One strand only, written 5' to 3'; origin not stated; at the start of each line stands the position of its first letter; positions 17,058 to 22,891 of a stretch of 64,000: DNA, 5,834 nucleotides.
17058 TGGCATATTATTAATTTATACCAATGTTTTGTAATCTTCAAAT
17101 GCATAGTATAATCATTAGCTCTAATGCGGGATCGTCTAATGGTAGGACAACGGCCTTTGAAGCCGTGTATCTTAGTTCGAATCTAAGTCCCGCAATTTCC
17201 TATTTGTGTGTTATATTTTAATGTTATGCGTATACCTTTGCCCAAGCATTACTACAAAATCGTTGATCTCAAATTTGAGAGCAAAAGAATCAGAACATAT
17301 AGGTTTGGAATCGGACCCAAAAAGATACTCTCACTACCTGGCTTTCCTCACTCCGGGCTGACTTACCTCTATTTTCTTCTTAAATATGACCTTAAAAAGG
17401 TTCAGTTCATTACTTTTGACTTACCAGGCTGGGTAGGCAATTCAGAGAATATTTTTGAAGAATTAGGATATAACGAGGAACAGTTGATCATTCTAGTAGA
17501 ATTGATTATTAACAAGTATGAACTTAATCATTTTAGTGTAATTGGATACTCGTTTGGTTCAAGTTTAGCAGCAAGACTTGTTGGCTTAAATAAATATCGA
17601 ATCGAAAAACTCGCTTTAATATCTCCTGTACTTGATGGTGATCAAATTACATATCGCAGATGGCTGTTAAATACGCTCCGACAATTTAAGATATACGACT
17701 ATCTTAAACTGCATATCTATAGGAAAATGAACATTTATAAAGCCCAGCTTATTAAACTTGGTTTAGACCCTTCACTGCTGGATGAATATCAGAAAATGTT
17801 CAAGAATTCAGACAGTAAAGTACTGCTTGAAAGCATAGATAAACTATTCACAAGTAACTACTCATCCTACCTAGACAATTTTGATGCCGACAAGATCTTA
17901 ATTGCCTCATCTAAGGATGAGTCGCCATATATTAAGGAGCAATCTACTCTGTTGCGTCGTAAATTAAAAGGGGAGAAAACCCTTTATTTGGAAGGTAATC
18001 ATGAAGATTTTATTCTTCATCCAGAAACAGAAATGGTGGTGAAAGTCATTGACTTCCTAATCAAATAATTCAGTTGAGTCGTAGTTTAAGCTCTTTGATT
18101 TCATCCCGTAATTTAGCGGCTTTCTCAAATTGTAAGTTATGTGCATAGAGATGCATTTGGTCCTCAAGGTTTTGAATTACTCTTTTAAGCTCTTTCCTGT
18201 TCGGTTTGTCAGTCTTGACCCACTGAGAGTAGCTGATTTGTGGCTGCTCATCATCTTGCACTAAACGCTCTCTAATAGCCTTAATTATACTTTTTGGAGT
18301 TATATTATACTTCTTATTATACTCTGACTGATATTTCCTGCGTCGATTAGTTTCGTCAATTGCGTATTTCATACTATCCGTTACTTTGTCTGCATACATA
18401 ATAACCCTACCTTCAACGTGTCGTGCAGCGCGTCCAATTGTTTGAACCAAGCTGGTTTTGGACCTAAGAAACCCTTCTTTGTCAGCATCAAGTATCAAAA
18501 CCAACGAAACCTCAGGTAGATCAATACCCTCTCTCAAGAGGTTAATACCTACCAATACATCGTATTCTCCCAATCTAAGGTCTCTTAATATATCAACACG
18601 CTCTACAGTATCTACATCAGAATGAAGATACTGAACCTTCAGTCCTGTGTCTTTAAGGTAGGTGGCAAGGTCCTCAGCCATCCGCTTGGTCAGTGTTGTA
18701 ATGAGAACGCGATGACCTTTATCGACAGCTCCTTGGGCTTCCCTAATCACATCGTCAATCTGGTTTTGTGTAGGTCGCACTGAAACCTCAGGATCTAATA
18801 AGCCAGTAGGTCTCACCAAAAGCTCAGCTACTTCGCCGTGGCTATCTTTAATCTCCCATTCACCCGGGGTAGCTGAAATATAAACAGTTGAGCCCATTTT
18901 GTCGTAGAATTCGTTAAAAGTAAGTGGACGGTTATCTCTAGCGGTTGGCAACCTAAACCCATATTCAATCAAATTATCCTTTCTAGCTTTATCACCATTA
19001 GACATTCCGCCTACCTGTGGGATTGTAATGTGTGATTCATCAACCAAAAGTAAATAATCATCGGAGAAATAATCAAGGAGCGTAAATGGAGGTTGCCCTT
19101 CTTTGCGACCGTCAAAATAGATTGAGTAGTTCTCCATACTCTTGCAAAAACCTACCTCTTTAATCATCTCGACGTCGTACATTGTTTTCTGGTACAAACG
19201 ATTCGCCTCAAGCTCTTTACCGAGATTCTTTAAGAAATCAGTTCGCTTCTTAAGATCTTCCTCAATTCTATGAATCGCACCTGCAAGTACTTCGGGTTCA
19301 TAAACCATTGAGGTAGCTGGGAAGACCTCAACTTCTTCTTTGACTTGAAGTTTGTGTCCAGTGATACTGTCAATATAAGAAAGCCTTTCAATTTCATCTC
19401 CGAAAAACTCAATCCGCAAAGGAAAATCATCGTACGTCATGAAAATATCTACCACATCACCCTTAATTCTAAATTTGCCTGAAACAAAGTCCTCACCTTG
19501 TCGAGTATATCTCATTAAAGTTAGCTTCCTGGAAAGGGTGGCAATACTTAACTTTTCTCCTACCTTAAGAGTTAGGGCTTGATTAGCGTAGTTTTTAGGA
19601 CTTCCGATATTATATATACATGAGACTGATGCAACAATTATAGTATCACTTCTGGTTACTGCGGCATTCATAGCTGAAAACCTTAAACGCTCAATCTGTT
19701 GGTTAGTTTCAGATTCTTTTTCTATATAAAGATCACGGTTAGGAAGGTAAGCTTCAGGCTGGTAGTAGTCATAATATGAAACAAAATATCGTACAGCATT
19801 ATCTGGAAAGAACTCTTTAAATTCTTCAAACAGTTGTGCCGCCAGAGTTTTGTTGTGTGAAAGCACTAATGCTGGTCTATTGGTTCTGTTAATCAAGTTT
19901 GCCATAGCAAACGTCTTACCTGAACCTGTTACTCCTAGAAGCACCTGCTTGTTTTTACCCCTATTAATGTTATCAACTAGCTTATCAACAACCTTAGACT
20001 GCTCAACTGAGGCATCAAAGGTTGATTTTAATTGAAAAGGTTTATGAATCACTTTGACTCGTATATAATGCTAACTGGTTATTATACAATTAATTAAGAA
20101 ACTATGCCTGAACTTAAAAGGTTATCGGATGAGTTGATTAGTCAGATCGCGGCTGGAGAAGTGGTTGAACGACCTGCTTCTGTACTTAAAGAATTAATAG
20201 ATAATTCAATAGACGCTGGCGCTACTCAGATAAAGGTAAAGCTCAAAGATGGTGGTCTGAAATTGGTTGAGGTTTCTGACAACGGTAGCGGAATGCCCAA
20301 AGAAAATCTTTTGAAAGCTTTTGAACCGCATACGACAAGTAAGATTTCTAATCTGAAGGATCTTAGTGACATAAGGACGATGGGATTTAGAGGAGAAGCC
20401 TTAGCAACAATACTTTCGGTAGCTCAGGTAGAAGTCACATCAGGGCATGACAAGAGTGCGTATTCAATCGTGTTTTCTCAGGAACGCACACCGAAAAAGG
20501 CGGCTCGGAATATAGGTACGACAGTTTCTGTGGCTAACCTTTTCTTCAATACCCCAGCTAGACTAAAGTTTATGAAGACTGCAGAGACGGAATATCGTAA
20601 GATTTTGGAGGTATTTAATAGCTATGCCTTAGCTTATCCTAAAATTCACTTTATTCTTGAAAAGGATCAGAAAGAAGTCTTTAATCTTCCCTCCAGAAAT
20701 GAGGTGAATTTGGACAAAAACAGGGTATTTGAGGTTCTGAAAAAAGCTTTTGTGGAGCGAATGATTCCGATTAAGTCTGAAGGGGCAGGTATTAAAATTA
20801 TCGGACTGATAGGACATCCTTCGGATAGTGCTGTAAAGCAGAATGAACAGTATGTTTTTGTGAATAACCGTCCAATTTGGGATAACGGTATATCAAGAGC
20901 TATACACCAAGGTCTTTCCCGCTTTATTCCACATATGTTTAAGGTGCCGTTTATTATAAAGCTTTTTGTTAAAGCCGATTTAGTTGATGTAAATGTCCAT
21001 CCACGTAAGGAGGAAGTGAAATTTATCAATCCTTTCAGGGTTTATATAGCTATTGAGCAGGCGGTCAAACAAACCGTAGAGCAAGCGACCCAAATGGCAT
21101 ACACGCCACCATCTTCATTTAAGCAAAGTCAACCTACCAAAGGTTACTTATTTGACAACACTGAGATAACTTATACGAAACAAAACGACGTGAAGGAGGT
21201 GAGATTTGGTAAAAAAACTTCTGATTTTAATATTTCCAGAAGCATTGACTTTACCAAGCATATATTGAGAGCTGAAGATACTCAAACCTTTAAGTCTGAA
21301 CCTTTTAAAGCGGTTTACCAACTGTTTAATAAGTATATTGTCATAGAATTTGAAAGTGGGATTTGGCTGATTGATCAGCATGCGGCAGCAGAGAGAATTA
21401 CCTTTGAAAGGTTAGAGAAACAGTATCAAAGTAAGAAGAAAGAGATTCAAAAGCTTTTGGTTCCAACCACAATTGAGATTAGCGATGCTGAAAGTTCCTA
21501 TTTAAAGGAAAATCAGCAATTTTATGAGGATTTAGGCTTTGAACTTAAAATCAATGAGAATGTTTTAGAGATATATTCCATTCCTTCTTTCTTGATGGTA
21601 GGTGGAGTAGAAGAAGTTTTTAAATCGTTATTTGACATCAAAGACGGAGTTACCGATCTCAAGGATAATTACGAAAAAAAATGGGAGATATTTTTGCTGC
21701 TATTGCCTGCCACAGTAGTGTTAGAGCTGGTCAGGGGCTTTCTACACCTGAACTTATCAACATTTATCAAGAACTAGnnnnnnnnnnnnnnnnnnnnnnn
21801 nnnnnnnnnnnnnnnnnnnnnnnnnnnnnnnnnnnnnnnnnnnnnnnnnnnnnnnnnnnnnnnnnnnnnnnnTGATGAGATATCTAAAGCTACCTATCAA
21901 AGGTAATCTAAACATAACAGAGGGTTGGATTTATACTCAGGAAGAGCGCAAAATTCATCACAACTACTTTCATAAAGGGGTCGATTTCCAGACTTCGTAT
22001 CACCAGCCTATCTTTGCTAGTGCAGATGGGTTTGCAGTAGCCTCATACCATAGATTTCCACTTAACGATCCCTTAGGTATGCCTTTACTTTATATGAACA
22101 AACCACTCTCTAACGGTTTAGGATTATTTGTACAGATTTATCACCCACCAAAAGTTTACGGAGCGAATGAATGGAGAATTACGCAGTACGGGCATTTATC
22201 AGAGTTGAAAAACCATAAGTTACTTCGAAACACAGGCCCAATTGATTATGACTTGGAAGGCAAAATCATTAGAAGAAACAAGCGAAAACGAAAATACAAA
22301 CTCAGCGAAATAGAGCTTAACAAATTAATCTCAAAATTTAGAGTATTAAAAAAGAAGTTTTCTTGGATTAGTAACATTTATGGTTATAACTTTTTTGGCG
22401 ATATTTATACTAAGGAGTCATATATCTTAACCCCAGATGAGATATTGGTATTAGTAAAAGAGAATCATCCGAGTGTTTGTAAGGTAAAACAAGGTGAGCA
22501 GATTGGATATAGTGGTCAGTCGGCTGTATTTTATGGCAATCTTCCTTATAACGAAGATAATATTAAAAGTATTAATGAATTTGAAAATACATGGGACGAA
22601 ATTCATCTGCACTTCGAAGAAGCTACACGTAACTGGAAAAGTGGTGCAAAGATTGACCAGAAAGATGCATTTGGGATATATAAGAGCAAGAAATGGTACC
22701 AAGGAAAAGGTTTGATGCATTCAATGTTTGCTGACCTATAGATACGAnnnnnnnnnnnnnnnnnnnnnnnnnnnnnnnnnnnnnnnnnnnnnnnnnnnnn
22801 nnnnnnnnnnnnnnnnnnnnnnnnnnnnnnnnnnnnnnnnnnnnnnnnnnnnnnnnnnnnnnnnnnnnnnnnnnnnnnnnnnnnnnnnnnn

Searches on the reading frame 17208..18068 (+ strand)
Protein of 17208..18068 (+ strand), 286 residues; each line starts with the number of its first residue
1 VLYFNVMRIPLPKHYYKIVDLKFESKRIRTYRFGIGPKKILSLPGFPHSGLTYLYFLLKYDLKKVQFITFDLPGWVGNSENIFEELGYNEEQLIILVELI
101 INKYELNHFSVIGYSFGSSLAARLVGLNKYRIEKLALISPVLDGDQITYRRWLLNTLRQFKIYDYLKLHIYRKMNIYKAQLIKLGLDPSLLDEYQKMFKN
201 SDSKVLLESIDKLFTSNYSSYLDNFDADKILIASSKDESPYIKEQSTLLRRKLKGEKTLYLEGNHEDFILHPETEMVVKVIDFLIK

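Call 55: search_protein_families(library=pfam, proteins=[window:17208-18068:+], max_evalue=0.00001)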
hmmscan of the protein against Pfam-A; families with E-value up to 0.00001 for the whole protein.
window:17208-18068:+ (286 aa): 2 families
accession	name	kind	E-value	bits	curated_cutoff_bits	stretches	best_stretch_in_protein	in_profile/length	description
PF00561.26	Abhydrolase_1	-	6.4e-08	33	25.8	1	41-272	4-245/245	alpha/beta hydrolase fold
PF12697.13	Abhydrolase_6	-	4.5e-07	31.2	26.3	1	43-162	4-116/217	Alpha/beta hydrolase family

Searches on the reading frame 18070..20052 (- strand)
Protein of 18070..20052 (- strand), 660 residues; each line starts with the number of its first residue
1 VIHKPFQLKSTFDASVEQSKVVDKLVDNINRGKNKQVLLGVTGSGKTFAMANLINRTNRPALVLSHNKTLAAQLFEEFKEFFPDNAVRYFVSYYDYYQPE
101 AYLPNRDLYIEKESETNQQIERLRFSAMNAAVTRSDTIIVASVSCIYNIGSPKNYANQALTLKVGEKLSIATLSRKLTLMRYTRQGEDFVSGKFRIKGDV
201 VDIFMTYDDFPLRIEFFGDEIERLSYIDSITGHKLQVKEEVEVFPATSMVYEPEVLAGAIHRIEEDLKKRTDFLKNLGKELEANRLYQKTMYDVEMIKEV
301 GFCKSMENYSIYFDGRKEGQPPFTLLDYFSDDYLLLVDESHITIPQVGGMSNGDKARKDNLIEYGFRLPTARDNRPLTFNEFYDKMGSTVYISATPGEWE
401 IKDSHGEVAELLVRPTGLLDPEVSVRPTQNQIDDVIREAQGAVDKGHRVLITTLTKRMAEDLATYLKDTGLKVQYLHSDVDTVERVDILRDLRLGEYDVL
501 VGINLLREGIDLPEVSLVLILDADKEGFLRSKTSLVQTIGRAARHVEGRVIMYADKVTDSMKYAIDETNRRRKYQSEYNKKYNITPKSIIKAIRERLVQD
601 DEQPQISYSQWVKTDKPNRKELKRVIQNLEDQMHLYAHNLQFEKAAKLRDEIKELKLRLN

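Call 15: search_protein_families(library=ncbifam, proteins=[window:18070-20052:-], max_evalue=0.001)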
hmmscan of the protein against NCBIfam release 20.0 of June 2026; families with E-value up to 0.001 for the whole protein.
window:18070-20052:- (660 aa): 38 families (the best 25 are shown)
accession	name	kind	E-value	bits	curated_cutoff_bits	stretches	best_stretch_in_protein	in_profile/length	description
NF003673.1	PRK05298.1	equivalog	1e-293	975.7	743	1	6-656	2-651/653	excinuclease ABC subunit UvrB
TIGR00631.1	uvrb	equivalog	1.5e-286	951.9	750.1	1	6-656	2-658/658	excinuclease ABC subunit UvrB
TIGR00580.2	mfd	equivalog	1.6e-19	69.8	800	2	181-300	5-125/907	transcription-repair coupling factor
NF007966.0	PRK10689.1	equivalog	5.9e-15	54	1329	1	34-250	15-218/1148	transcription-repair coupling factor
NF004066.1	PRK05580.1-3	equivalog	7.6e-15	54.3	813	2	466-555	556-657/788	primosomal protein N'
NF004067.0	PRK05580.1-4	equivalog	6.2e-12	44.7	763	2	455-553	496-602/737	primosomal protein N'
TIGR00595.1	priA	equivalog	8.8e-12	44.3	230.35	1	455-563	274-391/509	replication restart helicase PriA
NF053636.1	DDHlcsCsdAPsy1082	equivalog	1.2e-11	43.9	890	1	447-547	244-339/512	DEAD/DEAH box helicase CsdA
NF004070.0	PRK05580.2-2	equivalog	2.4e-11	42.5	921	2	457-581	496-628/729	primosomal protein N'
NF010337.0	PRK13766.1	equivalog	6.4e-11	41.1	610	1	428-623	349-548/781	Hef nuclease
NF004068.0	PRK05580.1-5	equivalog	1.1e-10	40.3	1249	1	473-584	570-689/795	primosomal protein N'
NF053631.1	RNA_helic_CshA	equivalog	1.3e-09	37.4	646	1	445-595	236-385/434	degradosome RNA helicase CshA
NF053632.1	heli_RadD_YejH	equivalog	1.8e-09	36.4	720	1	428-559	236-360/573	DNA repair helicase RadD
TIGR00643.1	recG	equivalog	2.2e-09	36.6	659.4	1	457-545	467-553/629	ATP-dependent DNA helicase RecG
NF004069.0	PRK05580.2-1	equivalog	4.1e-09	35.4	767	1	455-556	389-497/612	primosomal protein N'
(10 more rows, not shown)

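Call 43: find_homologous_proteins(query=window:18070-20052:-, max_evalue=1e-50)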
Query window:18070-20052:- (660 aa): 8000 proteins with E <= 1e-50 among 8000 candidates; the best 120 are listed.
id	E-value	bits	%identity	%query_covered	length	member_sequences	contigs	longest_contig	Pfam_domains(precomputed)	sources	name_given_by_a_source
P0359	0.0e+0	1466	100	100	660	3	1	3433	PF00270.36,PF02151.26,PF17757.7,PF00271.38,PF27431.1,PF04851.22,PF12344.15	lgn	-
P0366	0.0e+0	1154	77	100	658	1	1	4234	PF00270.36,PF02151.26,PF17757.7,PF00271.38,PF27431.1,PF04851.22,PF12344.15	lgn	-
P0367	0.0e+0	1125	75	99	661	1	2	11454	PF00270.36,PF02151.26,PF17757.7,PF00271.38,PF27431.1,PF04851.22,PF12344.15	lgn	-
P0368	0.0e+0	1124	75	99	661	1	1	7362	PF00270.36,PF02151.26,PF17757.7,PF00271.38,PF27431.1,PF04851.22,PF12344.15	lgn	-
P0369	0.0e+0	1107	74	100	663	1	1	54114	PF00270.36,PF02151.26,PF17757.7,PF00271.38,PF27431.1,PF04851.22,PF12344.15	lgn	-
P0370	0.0e+0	1103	72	99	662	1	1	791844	PF00270.36,PF02151.26,PF17757.7,PF00271.38,PF27431.1,PF04851.22,PF12344.15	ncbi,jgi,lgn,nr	ncbi:excinuclease ABC subunit UvrB [Candidatus Dojkabacteria bacterium]|jgi:excinuclease ABC subunit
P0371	0.0e+0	1102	72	100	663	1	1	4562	PF00270.36,PF02151.26,PF17757.7,PF00271.38,PF27431.1,PF04851.22,PF12344.15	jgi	jgi:excinuclease ABC subunit B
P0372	0.0e+0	1097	75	99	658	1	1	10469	PF00270.36,PF02151.26,PF17757.7,PF00271.38,PF27431.1,PF04851.22,PF12344.15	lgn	-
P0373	0.0e+0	1091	72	99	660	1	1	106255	PF00270.36,PF02151.26,PF17757.7,PF00271.38,PF27431.1,PF04851.22,PF12344.15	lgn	-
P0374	0.0e+0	1085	73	99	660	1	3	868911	PF00270.36,PF02151.26,PF17757.7,PF00271.38,PF27431.1,PF04851.22,PF12344.15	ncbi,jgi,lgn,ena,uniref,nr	ncbi:MAG: UvrABC system protein B [candidate division WS6 bacterium GW2011_GWF2_39_15]|uniref:UvrABC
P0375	0.0e+0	1077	72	99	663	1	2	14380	PF00270.36,PF02151.26,PF17757.7,PF00271.38,PF27431.1,PF04851.22,PF12344.15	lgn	-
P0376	0.0e+0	1075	71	99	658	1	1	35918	PF00270.36,PF02151.26,PF17757.7,PF00271.38,PF27431.1,PF04851.22,PF12344.15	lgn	-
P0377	0.0e+0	1068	72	98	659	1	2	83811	PF00270.36,PF02151.26,PF17757.7,PF00271.38,PF27431.1,PF04851.22,PF12344.15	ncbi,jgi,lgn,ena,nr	ncbi:MAG TPA: excinuclease ABC subunit UvrB [Candidatus Dojkabacteria bacterium]|nr:excinuclease ABC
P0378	0.0e+0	1066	72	99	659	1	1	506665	PF00270.36,PF02151.26,PF17757.7,PF00271.38,PF27431.1,PF04851.22,PF12344.15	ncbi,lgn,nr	ncbi:excinuclease ABC subunit UvrB [Candidatus Dojkabacteria bacterium]|nr:excinuclease ABC subunit 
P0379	0.0e+0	1063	74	95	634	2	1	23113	PF00270.36,PF02151.26,PF17757.7,PF00271.38,PF27431.1,PF04851.22,PF12344.15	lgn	-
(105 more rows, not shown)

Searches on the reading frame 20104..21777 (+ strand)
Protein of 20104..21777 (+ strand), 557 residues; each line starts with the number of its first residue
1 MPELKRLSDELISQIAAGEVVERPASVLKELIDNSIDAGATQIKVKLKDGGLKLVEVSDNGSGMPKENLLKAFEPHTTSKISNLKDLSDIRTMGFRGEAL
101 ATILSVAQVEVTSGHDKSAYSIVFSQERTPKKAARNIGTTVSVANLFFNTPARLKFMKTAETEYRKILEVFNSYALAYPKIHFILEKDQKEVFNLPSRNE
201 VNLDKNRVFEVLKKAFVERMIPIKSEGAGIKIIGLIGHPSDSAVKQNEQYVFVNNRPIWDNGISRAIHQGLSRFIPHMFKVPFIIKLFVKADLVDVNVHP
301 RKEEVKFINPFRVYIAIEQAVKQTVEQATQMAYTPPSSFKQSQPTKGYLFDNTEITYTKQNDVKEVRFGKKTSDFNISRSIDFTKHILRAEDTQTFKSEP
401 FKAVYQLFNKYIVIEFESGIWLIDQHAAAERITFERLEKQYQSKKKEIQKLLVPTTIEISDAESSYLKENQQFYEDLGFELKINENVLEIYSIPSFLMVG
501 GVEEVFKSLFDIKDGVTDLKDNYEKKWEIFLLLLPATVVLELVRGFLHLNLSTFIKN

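Call 15: search_protein_families(library=ncbifam, proteins=[window:20104-21777:+], max_evalue=0.001)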
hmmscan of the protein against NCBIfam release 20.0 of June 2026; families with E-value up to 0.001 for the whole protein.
window:20104-21777:+ (557 aa): 16 families
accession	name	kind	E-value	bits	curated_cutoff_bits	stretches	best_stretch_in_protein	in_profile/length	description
TIGR00585.2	mutl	equivalog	5.6e-138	461.2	180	2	5-346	2-345/555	DNA mismatch repair endonuclease MutL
NF000949.0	PRK00095.1-2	equivalog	8.4e-121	405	750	2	3-335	6-335/634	DNA mismatch repair endonuclease MutL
NF000953.0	PRK00095.2-4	equivalog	1.1e-110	371.3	693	1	4-511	3-534/611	DNA mismatch repair endonuclease MutL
NF000948.0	PRK00095.1-1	equivalog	7.9e-100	335.6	701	2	5-345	4-349/625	DNA mismatch repair endonuclease MutL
NF000952.0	PRK00095.2-2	subfamily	1.3e-99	334.4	840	2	6-396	5-392/623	DNA mismatch repair endonuclease MutL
NF000950.0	PRK00095.1-3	equivalog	1.3e-98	331.1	756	2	1-367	1-366/641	DNA mismatch repair endonuclease MutL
NF000951.0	PRK00095.2-1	equivalog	4.5e-73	246.8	391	1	3-447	4-429/559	DNA mismatch repair endonuclease MutL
NF000954.0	PRK00095.2-5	equivalog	4.1e-66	223.6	937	1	7-498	10-509/588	DNA mismatch repair endonuclease MutL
NF050001.1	restrict_BbrUII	equivalog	1.9e-07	30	550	1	25-119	22-120/659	BbrUII/HgiDII family restriction enzyme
NF040750.1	tetrathio_HK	equivalog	7.4e-06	24.7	750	1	26-82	459-516/555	tetrathionate respiration histidine kinase TtrS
NF003218.0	PRK04184.1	equivalog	5.1e-05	22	274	1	27-194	40-220/539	DNA topoisomerase VI subunit B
TIGR02938.1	nifL_nitrog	equivalog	0.0001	21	242.45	1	25-84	389-455/494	nitrogen fixation negative regulator NifL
NF008468.0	PRK11360.1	equivalog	0.00031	19.2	646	1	26-80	509-568/616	two-component system sensor histidine kinase AtoS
NF041932.1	MzaB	equivalog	0.00052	18.5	850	1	25-74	13-63/480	MZA anti-phage system associated ATPase MzaB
NF047352.1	P_loop_sacsin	domain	0.00066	20.1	50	0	27-80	3-53/80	sacsin N-terminal ATP-binding-like domain-containing protein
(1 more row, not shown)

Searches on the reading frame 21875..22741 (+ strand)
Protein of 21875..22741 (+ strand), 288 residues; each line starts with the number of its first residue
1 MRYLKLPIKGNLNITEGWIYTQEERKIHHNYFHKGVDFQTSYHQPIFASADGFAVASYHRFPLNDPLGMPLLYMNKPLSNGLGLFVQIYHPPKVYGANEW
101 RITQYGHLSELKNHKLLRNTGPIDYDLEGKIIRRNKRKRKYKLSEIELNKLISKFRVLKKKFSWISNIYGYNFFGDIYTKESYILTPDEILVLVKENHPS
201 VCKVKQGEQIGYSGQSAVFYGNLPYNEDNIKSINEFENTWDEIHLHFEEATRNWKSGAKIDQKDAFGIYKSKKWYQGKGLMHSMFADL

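Call 55: search_protein_families(library=pfam, proteins=[window:21875-22741:+], max_evalue=0.00001)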
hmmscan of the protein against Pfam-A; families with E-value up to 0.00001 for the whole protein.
window:21875-22741:+ (288 aa): 1 family
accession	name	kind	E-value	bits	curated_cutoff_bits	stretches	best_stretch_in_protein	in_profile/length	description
PF01551.29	Peptidase_M23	-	4.3e-06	27.3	28.7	0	32-111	2-55/96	Peptidase family M23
